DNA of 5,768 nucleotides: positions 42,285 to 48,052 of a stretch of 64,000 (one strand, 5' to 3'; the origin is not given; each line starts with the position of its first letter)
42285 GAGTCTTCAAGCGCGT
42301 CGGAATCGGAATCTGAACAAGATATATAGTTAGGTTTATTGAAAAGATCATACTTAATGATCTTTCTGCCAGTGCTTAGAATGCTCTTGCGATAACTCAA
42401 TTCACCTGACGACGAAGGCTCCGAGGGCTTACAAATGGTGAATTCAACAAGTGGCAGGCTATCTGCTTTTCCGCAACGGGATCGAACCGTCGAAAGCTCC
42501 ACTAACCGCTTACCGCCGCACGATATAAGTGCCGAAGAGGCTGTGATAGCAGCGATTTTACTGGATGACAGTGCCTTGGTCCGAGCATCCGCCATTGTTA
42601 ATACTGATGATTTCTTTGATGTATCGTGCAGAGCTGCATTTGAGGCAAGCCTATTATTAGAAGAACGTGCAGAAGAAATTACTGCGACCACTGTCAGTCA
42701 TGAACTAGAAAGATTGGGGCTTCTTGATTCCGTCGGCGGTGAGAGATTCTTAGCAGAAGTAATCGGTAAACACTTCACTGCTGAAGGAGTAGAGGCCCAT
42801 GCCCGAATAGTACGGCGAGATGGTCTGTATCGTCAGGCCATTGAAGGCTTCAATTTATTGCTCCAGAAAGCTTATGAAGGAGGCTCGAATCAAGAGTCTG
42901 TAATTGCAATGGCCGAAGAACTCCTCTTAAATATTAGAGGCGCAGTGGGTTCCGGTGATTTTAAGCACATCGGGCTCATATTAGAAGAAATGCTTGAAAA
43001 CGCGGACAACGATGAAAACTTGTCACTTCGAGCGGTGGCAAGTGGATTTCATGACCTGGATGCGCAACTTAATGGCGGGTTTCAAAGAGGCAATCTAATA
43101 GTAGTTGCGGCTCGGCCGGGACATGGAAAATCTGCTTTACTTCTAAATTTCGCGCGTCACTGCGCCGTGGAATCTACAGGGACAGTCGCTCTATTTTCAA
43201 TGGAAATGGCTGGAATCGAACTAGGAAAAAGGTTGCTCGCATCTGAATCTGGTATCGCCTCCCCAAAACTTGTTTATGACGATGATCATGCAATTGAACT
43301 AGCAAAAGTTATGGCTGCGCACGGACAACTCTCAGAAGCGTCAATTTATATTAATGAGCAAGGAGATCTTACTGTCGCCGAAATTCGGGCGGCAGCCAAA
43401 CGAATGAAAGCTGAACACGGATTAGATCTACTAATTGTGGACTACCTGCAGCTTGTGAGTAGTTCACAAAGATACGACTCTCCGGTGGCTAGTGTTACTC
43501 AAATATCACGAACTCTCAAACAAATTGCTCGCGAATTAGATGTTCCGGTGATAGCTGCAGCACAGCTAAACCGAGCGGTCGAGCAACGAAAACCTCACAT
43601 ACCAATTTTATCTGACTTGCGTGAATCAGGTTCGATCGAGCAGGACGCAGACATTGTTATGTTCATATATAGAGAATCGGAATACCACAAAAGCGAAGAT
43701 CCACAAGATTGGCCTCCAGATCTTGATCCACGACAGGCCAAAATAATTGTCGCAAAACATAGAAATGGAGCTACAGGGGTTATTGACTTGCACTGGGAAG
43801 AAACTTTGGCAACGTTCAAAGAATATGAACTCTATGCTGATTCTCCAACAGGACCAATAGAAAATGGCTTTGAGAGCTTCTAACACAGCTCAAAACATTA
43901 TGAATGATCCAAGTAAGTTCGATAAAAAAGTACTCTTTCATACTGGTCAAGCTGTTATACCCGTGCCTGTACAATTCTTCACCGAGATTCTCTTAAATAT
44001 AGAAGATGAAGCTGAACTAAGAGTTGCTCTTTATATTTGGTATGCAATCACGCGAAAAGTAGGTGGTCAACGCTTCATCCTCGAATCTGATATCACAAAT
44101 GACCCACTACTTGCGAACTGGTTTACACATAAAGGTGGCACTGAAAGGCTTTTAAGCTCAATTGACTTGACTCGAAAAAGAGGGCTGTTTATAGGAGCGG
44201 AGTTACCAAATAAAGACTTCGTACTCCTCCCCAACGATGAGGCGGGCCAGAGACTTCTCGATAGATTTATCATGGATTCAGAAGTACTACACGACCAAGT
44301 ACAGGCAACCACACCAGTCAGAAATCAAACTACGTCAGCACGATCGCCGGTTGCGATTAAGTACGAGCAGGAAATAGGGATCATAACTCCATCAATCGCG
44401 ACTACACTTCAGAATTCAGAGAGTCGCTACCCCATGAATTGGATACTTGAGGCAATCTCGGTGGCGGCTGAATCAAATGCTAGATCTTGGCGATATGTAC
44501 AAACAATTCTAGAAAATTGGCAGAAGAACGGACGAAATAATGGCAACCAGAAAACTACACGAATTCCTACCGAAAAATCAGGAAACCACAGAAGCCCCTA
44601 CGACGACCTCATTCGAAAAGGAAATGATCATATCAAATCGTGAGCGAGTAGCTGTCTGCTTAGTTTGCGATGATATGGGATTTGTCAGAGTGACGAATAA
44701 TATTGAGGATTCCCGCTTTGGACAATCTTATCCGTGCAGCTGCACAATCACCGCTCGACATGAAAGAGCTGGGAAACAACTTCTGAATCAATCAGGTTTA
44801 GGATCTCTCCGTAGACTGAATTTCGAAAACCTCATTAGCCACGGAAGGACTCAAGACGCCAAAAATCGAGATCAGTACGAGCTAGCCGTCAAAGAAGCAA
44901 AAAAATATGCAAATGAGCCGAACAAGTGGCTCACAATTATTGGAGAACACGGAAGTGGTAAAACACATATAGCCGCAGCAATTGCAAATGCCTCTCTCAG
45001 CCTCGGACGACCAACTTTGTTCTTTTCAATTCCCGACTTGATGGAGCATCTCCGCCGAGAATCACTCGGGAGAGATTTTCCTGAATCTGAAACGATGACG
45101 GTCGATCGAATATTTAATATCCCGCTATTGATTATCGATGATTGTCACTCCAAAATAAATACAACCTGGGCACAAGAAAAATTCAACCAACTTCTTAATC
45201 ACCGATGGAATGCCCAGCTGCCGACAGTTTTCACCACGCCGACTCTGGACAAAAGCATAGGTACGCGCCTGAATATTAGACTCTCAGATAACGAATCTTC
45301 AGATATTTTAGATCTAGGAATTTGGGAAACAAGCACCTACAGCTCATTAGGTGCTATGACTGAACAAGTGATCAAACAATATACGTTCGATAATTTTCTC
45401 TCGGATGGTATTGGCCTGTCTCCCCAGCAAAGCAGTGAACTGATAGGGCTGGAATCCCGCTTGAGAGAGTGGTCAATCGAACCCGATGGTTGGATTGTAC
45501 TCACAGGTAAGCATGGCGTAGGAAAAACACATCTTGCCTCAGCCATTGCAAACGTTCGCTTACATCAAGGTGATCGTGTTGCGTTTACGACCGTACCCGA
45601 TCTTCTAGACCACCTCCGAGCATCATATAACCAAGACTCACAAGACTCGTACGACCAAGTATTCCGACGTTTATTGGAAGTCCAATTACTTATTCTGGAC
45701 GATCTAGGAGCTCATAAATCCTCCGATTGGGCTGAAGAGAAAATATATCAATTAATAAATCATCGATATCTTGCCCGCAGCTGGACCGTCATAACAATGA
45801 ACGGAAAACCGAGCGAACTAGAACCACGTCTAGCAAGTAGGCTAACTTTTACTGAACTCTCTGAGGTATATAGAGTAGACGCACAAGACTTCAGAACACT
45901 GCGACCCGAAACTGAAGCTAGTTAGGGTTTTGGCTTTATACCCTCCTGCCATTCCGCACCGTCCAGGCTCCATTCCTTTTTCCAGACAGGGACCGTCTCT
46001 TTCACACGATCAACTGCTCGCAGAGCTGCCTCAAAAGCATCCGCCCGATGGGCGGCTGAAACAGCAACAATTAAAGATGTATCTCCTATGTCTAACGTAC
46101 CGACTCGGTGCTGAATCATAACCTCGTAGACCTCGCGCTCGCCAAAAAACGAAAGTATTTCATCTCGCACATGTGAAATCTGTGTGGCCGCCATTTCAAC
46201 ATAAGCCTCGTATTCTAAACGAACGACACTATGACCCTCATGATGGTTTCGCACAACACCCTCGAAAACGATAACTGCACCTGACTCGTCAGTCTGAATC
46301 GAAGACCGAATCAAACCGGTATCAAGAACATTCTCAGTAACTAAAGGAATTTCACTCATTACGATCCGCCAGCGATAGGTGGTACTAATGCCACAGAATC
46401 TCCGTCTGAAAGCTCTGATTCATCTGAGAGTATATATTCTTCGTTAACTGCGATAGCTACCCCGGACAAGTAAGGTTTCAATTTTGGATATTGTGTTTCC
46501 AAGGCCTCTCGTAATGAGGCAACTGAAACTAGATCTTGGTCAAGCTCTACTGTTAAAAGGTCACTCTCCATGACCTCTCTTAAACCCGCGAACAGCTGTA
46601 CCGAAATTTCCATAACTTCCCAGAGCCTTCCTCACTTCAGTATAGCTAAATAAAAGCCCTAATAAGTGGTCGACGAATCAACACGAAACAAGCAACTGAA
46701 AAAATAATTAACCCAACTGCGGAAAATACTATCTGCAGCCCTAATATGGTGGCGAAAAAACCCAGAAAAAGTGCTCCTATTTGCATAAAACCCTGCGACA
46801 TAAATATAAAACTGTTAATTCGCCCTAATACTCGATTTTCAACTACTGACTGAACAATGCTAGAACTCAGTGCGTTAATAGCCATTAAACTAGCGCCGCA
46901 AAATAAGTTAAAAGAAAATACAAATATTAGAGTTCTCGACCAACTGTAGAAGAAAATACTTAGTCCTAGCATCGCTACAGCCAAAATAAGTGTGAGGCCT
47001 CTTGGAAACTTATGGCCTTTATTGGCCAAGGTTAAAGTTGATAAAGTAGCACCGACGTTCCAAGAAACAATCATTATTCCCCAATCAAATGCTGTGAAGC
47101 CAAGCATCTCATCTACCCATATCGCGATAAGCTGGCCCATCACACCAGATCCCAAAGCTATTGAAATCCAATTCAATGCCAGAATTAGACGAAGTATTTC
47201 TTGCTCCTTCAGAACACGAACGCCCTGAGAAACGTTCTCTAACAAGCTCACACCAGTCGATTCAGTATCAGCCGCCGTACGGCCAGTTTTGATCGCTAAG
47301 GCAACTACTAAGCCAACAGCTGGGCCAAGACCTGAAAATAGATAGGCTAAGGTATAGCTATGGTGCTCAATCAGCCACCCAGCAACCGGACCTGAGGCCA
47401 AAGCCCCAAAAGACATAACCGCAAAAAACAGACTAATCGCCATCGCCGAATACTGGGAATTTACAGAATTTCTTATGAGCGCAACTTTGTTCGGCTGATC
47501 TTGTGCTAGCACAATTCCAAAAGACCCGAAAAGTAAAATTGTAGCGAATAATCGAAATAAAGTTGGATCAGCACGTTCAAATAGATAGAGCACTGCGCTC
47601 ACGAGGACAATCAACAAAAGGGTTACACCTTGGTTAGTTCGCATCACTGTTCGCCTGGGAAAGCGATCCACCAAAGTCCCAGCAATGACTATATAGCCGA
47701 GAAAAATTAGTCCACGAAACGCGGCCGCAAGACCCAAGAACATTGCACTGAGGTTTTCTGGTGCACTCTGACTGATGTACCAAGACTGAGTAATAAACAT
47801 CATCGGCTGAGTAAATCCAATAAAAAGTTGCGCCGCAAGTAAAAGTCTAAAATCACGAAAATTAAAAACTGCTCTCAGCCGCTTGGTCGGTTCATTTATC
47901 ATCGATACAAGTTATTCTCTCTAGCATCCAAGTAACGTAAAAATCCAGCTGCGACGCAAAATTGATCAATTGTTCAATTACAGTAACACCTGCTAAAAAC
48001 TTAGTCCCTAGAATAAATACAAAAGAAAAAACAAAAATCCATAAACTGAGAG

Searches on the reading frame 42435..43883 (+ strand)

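Call 10: search_protein_families(library=pfam, proteins=[window:42435-43883:+], max_evalue=0.001)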
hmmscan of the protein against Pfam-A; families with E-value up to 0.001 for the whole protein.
window:42435-43883:+ (482 aa): 4 families
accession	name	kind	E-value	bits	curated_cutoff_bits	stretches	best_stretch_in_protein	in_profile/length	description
PF03796.21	DnaB_C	-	1.7e-86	290.2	27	1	201-462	2-254/255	DnaB-like helicase C terminal domain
PF00772.26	DnaB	-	2.5e-22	79.3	23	1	27-127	2-102/103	DnaB-like helicase N terminal domain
PF13481.12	AAA_25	-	7e-12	45.8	27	1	212-378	26-190/195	AAA domain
PF06745.19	ATPase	-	0.00018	21.4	26.6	1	202-257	2-57/231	KaiC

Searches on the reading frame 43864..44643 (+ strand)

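Call 10: search_protein_families(library=pfam, proteins=[window:43864-44643:+], max_evalue=0.001)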
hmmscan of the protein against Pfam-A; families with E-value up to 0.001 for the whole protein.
window:43864-44643:+ (259 aa): 1 family
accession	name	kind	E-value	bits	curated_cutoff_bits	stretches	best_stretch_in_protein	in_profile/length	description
PF07261.16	DnaB_2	-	6.1e-10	39.1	22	1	167-226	4-66/74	Replication initiation and membrane attachment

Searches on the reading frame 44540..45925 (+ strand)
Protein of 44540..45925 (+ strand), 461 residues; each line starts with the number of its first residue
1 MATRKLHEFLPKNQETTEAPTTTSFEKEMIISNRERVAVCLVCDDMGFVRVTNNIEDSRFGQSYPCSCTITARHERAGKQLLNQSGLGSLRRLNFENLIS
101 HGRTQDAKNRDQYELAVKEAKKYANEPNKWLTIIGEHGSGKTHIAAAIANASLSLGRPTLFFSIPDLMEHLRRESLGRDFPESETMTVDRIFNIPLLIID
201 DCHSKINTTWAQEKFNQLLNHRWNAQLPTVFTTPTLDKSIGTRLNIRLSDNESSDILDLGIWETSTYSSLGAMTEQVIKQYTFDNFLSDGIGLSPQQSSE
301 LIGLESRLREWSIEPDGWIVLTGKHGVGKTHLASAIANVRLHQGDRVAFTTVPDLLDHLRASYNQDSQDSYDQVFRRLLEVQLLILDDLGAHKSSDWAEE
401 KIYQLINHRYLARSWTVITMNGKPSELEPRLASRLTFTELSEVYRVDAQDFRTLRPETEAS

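Call 11: search_protein_families(library=pfam, proteins=[window:44540-45925:+], max_evalue=0.001)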
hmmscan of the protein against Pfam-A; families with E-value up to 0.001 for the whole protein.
window:44540-45925:+ (461 aa): 24 families
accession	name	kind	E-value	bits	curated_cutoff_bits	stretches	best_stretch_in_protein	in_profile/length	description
PF01695.23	IstB_IS21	-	1.3e-30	107.1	24.1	2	314-421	90-193/238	IstB-like ATP binding protein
PF00308.24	Bac_DnaA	-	5.3e-16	59.7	23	2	279-435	3-155/162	Bacterial DnaA ATPAse domain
PF00004.35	AAA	-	4.8e-12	46.9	21.2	1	319-436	1-124/131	ATPase family associated with various cellular activities (AAA)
PF20720.3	nSTAND3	-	3e-09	37.2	27.2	0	316-364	17-62/155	Novel STAND NTPase 3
PF13401.12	AAA_22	-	4.6e-08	33.9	27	0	316-354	5-43/130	AAA domain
PF13191.12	AAA_16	-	5.1e-08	34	32.6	0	317-394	25-113/167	AAA ATPase domain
PF24883.2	NPHP3_N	-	2.8e-07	31.3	24.8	0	307-388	11-85/164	Nephrocystin 3, N-terminal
PF00005.33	ABC_tran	-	1.5e-06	29.3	25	0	311-350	6-45/137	ABC transporter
PF00931.28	NB-ARC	-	3.7e-06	26.8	23.5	0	308-339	12-41/248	NB-ARC domain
PF00158.32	Sigma54_activat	-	7.2e-06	26.2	20.2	0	111-171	6-65/168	Sigma-54 interaction domain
PF01637.24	ATPase_2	-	7.7e-06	26.3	33.2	0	314-351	18-55/225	ATPase domain predominantly from Archaea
PF13238.12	AAA_18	-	1.6e-05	25.8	29.4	0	319-386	1-63/128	AAA domain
PF05729.18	NACHT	-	1.6e-05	25.3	26.7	0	319-434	3-143/167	NACHT domain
PF13604.12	AAA_30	-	6.9e-05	23.1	27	0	314-348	16-50/191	AAA domain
PF00910.28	RNA_helicase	-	7.2e-05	23.7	21.5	0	319-407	1-76/105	RNA helicase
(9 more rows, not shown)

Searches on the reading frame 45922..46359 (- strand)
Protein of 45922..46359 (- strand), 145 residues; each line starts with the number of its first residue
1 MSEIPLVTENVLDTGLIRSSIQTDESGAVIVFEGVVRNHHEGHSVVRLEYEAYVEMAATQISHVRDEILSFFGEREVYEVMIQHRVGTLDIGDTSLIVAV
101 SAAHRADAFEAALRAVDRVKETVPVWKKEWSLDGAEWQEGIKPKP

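Call 11: search_protein_families(library=pfam, proteins=[window:45922-46359:-], max_evalue=0.001)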
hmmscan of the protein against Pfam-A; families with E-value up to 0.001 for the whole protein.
window:45922-46359:- (145 aa): 1 family
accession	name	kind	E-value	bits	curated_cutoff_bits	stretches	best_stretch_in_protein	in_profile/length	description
PF02391.22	MoaE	-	8.9e-31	106.9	23.4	1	7-121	1-113/114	MoaE protein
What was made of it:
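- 45922..46359 (-): Context: MoaE, the large subunit of molybdopterin synthase. Pfam MoaE, E 9e-31 (call 11).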

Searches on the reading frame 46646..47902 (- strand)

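Call 11: search_protein_families(library=pfam, proteins=[window:46646-47902:-], max_evalue=0.001)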
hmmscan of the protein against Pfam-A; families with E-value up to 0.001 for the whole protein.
window:46646-47902:- (418 aa): 1 family
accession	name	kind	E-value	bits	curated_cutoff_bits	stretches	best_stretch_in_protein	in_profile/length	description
PF07690.21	MFS_1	-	8.6e-17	61.5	33.4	1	25-375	5-344/347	Major Facilitator Superfamily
